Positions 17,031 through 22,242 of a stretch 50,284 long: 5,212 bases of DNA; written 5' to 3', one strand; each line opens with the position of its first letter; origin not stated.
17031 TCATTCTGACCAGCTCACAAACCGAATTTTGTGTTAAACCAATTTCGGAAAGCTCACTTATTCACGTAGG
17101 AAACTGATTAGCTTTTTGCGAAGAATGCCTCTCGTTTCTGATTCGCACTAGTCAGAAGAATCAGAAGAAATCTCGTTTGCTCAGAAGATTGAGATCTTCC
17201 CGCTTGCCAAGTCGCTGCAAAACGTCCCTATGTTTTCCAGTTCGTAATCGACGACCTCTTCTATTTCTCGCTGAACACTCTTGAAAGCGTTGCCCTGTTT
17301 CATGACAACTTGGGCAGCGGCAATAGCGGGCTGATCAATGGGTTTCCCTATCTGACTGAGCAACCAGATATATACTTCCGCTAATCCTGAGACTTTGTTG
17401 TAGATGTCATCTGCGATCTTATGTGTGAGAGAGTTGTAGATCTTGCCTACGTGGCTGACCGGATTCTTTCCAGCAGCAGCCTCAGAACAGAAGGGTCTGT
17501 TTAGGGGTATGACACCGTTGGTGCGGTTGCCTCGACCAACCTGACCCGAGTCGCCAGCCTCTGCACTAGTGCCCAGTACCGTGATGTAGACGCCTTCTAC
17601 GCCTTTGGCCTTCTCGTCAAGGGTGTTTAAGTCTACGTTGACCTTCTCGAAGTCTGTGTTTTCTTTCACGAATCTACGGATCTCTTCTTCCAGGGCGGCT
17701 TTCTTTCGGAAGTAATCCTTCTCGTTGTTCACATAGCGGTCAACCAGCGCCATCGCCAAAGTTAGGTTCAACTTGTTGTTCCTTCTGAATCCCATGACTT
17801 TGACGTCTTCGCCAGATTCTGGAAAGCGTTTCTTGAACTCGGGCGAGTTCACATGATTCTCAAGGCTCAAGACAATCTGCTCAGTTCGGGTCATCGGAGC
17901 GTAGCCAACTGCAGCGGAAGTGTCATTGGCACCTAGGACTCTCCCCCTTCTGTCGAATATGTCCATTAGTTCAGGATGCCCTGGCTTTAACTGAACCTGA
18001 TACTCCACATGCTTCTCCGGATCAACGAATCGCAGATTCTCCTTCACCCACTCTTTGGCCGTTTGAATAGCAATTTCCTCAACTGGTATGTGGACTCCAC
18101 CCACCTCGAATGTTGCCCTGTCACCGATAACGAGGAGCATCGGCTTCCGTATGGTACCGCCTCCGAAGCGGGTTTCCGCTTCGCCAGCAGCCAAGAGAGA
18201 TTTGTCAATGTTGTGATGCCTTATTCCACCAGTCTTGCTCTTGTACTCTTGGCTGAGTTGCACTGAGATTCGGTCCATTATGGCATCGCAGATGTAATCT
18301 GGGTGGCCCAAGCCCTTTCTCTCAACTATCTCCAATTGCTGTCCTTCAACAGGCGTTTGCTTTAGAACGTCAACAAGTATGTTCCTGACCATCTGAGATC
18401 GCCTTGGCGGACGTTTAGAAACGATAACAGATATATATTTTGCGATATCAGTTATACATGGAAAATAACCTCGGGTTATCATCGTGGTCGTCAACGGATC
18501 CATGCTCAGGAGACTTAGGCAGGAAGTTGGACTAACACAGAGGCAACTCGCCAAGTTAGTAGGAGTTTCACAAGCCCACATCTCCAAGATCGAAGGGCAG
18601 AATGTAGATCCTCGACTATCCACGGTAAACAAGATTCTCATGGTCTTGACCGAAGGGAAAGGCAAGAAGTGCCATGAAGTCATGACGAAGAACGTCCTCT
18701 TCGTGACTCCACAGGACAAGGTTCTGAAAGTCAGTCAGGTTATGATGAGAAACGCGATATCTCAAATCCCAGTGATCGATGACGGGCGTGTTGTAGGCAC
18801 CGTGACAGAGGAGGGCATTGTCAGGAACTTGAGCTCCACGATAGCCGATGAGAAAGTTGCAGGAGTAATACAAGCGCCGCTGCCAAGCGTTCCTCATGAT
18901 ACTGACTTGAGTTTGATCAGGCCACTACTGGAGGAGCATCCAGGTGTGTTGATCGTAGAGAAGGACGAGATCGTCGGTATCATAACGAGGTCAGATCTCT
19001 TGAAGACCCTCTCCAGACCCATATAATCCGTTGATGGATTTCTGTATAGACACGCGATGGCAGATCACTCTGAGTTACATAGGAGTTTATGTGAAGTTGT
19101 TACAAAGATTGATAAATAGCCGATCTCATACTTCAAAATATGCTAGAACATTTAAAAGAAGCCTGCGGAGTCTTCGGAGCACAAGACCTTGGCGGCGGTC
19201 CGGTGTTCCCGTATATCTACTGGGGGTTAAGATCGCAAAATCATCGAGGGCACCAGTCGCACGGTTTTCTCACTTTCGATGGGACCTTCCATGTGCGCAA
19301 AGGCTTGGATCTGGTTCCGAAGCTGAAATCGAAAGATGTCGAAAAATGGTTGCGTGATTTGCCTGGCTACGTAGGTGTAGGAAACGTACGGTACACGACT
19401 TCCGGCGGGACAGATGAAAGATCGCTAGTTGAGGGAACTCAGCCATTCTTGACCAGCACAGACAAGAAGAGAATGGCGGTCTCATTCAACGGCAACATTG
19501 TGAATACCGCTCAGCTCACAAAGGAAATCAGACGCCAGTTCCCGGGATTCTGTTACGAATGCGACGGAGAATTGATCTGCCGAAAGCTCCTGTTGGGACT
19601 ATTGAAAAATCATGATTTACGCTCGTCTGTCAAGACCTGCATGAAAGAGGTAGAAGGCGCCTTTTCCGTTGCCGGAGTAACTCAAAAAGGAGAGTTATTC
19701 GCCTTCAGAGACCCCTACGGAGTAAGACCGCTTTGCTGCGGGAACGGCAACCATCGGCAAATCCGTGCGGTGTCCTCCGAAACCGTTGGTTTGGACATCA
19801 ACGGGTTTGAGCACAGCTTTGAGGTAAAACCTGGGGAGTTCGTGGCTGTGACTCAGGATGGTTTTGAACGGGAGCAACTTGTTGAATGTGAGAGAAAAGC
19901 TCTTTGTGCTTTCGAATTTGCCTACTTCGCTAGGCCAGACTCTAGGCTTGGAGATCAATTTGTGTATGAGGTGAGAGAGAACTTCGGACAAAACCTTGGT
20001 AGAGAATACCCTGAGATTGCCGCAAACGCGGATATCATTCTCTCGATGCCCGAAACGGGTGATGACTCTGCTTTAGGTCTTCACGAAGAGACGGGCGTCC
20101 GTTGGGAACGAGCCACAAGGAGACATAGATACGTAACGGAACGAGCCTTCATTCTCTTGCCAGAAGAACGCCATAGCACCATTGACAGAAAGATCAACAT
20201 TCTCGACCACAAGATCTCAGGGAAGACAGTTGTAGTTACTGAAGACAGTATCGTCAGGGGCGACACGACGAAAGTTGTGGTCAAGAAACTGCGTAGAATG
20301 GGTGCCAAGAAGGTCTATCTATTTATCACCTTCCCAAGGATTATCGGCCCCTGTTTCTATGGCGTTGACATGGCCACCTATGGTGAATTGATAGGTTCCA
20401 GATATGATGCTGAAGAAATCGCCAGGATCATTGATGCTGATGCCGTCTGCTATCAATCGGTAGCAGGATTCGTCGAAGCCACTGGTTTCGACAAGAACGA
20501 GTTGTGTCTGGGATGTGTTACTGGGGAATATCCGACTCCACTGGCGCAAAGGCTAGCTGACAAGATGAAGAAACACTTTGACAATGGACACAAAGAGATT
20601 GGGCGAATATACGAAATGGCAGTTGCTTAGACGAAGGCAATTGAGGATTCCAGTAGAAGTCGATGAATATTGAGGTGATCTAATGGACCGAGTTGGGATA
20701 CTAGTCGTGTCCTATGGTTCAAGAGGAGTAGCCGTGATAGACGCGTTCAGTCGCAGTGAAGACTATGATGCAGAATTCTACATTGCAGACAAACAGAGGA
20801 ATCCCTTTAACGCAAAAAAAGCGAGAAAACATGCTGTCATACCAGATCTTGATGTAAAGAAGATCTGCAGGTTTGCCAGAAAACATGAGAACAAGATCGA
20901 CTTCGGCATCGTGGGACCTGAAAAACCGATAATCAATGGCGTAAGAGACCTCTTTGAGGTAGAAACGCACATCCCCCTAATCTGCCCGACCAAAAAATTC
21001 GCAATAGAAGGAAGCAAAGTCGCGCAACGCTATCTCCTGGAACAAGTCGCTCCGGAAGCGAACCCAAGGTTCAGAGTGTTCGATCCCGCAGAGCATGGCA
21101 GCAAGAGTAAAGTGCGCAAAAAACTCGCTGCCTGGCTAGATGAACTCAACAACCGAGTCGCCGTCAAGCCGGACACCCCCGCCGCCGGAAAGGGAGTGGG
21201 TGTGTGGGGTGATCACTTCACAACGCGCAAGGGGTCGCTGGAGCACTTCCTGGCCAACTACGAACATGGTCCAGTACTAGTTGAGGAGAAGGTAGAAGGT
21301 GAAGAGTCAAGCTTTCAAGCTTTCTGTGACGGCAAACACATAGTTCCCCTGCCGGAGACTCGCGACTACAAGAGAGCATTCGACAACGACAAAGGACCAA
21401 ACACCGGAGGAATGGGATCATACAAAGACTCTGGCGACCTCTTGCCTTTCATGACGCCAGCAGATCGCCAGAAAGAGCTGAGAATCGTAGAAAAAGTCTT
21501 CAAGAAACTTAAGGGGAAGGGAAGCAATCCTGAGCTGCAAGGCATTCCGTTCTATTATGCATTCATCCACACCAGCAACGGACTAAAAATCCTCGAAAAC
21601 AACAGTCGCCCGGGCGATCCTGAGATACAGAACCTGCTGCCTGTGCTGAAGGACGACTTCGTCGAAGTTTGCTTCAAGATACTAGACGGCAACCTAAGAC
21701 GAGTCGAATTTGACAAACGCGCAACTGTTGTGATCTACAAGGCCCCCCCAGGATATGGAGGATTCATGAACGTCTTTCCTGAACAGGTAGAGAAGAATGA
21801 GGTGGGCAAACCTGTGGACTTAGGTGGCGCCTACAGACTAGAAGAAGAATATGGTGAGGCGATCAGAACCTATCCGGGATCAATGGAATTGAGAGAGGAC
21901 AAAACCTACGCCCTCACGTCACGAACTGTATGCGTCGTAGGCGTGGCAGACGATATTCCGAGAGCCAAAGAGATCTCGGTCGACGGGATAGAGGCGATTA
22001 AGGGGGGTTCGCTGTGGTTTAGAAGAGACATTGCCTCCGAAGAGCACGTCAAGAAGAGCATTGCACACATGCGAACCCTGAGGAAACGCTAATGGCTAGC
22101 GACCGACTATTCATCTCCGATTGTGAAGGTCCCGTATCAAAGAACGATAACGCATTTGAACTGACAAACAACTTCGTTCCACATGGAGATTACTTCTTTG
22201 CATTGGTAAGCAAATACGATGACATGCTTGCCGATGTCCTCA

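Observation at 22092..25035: An Ftr-type formyltransferase, an atypical HAD-fold protein and a PfkB kinase are fused into the purF-purD operon where a GAR transformylase would be expected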

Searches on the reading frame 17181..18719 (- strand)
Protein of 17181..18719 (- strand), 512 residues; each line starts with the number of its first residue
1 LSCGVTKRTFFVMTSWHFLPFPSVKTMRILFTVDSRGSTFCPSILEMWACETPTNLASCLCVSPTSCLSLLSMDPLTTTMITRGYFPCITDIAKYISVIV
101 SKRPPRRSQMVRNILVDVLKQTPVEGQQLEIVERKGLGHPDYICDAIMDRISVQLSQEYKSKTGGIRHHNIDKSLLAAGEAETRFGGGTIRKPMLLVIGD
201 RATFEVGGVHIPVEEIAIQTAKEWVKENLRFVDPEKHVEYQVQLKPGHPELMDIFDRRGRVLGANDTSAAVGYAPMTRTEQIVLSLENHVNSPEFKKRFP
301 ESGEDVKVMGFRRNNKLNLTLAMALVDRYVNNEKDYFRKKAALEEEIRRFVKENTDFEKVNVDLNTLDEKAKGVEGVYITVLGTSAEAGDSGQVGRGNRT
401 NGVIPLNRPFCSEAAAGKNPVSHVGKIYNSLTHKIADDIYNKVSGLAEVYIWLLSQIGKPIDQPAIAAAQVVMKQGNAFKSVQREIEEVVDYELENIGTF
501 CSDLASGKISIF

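Call 3: search_protein_families(library=pfam, proteins=[window:17181-18719:-], max_evalue=0.01)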
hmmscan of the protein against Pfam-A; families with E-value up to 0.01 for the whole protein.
window:17181-18719:- (512 aa): 1 family
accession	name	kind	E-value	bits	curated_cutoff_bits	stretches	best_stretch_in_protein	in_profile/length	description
PF01941.24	AdoMet_Synthase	-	8.3e-167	555.5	27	1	112-508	1-395/395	S-adenosylmethionine synthetase (AdoMet synthetase)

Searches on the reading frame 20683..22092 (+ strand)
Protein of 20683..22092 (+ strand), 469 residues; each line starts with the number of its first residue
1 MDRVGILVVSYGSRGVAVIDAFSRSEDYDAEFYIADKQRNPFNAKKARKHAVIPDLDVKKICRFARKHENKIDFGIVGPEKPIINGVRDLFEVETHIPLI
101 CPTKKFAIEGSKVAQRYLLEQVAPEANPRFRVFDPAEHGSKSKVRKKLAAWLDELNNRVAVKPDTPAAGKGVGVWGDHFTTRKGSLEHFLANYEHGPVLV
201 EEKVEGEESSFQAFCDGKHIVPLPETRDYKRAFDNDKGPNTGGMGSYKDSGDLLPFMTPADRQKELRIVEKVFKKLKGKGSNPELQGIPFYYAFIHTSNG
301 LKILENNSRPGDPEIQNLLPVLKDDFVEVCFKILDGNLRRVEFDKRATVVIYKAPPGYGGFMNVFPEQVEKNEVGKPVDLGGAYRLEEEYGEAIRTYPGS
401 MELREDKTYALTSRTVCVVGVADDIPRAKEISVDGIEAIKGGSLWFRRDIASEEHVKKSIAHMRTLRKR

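Call 3: search_protein_families(library=pfam, proteins=[window:20683-22092:+], max_evalue=0.01)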
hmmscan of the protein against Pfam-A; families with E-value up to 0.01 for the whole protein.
window:20683-22092:+ (469 aa): 4 families
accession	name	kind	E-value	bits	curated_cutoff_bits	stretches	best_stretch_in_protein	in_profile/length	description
PF01071.24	GARS_A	-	3.9e-33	115.4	27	1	145-314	26-193/194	Phosphoribosylglycinamide synthetase, ATP-grasp (A) domain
PF02844.21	GARS_N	-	9.9e-12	45.9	29.5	1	6-107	3-97/100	Phosphoribosylglycinamide synthetase, N domain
PF02843.22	GARS_C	-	8.5e-06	26.5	34.8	1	383-452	26-91/92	Phosphoribosylglycinamide synthetase, C domain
PF02655.19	ATP-grasp_3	-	0.0022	18.5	23.2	0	154-310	29-157/160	ATP-grasp domain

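Call 4: search_protein_families(library=ncbifam, proteins=[window:20683-22092:+], max_evalue=0.01)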
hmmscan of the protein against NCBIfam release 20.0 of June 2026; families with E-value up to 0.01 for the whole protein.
window:20683-22092:+ (469 aa): 1 family
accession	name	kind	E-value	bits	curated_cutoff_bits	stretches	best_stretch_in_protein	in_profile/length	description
TIGR00877.1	purD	equivalog_domain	1.8e-75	254.3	288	1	6-454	3-423/425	phosphoribosylamine--glycine ligase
